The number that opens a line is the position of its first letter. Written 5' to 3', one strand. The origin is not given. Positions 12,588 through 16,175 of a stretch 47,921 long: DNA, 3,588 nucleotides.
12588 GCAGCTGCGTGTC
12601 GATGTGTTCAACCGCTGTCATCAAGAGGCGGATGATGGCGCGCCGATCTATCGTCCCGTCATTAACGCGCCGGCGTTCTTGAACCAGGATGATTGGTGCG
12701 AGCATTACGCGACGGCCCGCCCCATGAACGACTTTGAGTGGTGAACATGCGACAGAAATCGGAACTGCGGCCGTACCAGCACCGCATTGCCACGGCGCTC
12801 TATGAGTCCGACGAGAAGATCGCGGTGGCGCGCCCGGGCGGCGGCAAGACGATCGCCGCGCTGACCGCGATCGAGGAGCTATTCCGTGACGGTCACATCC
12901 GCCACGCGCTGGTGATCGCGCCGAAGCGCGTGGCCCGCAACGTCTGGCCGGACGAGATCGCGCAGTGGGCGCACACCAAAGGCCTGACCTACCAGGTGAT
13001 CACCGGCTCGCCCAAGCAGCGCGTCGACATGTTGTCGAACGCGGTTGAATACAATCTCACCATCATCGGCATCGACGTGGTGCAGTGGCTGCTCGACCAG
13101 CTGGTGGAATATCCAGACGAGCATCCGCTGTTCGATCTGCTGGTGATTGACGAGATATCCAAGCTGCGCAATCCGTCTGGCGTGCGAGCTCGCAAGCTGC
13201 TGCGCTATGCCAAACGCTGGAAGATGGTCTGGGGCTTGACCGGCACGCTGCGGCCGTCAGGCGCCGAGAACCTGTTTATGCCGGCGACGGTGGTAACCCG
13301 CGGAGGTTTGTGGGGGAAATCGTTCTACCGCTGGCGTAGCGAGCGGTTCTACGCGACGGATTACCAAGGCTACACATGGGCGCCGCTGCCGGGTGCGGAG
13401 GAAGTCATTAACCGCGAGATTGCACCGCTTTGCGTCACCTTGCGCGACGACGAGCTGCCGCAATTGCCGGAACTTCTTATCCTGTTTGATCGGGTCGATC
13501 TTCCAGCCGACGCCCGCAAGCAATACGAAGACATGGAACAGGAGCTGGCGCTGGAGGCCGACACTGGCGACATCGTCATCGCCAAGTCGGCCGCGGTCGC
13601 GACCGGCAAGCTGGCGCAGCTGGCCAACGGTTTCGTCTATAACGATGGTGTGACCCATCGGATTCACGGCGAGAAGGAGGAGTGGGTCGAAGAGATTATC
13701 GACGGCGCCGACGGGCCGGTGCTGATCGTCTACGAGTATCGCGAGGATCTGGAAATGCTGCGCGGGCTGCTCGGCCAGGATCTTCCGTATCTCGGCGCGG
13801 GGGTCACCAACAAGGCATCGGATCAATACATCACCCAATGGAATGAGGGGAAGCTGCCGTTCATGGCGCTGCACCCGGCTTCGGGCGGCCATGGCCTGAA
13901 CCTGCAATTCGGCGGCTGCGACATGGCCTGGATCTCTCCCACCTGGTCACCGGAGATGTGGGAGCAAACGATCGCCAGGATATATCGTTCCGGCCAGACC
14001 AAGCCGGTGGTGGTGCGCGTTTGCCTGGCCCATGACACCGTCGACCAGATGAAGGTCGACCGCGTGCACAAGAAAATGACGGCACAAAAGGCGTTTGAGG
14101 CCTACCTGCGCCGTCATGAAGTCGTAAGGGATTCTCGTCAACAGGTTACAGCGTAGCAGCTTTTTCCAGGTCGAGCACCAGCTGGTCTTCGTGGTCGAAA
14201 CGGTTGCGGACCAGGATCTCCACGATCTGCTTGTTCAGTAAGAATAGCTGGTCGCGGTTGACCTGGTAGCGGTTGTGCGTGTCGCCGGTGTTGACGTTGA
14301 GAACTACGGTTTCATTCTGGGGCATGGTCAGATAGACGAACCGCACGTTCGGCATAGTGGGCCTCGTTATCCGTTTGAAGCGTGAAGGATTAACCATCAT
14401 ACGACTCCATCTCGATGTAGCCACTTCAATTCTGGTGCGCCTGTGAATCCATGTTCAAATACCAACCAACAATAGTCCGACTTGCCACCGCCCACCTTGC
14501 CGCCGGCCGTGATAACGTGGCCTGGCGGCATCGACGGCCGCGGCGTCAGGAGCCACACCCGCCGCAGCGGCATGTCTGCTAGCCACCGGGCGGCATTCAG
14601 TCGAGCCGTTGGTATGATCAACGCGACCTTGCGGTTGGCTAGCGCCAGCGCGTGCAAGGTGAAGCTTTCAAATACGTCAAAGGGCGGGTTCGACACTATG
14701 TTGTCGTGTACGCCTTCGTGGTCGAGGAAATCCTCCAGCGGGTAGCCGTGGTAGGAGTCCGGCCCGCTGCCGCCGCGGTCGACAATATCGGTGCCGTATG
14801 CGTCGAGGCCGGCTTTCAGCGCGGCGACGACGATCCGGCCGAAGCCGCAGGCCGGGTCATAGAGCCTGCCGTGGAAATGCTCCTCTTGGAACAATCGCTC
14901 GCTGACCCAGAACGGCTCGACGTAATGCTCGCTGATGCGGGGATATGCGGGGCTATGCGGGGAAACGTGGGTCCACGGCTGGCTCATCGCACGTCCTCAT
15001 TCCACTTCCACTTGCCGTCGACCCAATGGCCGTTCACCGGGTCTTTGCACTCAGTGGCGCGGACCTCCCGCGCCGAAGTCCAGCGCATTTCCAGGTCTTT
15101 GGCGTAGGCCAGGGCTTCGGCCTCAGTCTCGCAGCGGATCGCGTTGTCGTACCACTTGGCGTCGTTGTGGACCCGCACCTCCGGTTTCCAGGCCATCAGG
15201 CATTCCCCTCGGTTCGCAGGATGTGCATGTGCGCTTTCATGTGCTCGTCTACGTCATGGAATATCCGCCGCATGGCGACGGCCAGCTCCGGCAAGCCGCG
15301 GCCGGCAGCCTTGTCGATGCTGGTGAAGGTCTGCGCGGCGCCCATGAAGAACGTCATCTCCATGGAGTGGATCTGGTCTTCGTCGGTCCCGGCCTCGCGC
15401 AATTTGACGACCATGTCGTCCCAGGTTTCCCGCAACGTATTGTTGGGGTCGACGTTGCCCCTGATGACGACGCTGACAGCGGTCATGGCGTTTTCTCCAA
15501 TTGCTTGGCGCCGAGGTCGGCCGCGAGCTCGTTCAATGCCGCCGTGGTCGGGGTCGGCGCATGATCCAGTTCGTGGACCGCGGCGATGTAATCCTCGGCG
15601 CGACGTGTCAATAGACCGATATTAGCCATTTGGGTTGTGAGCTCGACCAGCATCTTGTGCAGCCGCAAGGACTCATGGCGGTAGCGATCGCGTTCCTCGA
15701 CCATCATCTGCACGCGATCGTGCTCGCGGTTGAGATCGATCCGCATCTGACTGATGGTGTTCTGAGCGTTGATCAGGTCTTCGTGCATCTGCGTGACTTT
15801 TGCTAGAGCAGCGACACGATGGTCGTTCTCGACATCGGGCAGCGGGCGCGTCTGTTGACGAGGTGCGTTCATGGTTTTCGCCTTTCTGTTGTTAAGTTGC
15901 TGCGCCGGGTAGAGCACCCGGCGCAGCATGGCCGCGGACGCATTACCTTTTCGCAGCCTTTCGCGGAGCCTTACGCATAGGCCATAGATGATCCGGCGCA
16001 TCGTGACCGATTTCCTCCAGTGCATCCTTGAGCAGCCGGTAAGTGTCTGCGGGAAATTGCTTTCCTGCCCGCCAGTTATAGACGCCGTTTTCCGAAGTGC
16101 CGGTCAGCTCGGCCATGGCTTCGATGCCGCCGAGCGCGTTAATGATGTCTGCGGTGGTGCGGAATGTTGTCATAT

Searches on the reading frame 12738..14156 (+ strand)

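Call 14: search_protein_families(library=phrogs, proteins=[window:12738-14156:+], max_evalue=0.001)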
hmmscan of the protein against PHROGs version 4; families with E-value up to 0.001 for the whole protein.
window:12738-14156:+ (472 aa): 5 families
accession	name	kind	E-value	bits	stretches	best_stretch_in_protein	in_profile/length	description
phrog_62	-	DNA, RNA and nucleotide metabolism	2.9e-112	377.5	1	2-462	689-1141/1881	DNA helicase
phrog_11354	-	unknown function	5.9e-24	85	1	357-452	8-103/116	-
phrog_16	-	DNA, RNA and nucleotide metabolism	7.8e-11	41.9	1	6-441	269-605/986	DNA helicase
phrog_29996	-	unknown function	0.00033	19.7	0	332-438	1038-1148/1189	-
phrog_11801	-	other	0.001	17.3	0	3-77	860-933/2269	DNA methyltransferase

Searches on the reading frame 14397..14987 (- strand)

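Call 35: search_protein_families(library=pfam, proteins=[window:14397-14987:-], max_evalue=1)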
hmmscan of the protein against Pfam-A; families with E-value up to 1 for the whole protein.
window:14397-14987:- (196 aa): 1 family
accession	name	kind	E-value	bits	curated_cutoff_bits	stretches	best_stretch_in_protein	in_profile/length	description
PF05175.20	MTS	-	0.25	11.4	23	0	92-106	97-111/170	Methyltransferase small domain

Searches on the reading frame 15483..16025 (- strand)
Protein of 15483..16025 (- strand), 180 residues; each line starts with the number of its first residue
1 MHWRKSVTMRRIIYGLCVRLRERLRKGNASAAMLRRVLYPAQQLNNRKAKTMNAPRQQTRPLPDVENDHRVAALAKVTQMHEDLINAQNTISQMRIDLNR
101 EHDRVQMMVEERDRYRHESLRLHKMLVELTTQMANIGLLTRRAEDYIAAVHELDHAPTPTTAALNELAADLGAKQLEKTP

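Call 35: search_protein_families(library=pfam, proteins=[window:15483-16025:-], max_evalue=1)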
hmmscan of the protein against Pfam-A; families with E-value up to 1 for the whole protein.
window:15483-16025:- (180 aa): 1 family
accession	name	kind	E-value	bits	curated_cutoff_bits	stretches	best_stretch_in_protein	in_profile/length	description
PF09789.14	CC149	-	0.0095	15.7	30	1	51-127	104-180/316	Coiled-coil domain-containing protein 149-A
